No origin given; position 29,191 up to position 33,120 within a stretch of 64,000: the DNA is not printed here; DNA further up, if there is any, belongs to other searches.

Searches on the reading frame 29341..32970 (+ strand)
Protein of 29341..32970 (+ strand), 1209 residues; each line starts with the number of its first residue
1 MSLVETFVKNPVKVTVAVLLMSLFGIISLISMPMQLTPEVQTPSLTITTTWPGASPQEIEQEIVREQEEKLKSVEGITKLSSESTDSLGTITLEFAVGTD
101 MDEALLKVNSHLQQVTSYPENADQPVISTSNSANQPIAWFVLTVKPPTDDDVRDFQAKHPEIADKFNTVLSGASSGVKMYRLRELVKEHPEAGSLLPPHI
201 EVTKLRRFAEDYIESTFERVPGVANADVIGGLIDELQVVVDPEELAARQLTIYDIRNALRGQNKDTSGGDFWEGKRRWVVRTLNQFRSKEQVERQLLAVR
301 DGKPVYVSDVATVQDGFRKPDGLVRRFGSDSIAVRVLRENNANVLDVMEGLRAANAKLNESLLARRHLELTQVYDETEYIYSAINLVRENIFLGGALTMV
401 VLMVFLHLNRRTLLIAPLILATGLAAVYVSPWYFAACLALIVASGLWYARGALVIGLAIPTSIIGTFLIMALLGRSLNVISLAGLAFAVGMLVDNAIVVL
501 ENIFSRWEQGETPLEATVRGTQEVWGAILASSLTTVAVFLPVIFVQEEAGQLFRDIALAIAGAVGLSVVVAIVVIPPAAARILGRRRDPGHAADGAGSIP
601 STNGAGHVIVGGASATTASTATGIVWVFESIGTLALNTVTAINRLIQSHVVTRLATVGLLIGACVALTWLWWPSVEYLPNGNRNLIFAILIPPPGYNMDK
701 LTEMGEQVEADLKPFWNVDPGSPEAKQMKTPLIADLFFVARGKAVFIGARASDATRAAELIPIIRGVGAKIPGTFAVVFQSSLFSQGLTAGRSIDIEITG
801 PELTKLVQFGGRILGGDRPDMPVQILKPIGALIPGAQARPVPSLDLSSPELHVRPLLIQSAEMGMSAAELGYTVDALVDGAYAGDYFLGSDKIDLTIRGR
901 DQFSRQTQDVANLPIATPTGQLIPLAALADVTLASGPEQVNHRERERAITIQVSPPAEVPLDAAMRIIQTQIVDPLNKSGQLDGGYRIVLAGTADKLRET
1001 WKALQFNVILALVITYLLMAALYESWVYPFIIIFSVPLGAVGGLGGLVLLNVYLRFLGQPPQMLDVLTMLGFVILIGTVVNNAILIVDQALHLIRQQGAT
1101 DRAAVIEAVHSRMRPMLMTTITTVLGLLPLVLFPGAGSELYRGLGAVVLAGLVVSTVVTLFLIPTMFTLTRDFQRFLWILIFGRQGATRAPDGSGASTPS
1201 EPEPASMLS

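Call 32: search_protein_families(library=pfam, proteins=[window:29341-32970:+], max_evalue=0.0001)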
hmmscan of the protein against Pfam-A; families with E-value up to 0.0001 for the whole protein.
window:29341-32970:+ (1209 aa): 1 family
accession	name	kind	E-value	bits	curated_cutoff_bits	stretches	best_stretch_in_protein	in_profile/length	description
PF00873.25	ACR_tran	-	2.4e-189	631.8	28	3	442-1169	348-1019/1021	AcrB/AcrD/AcrF family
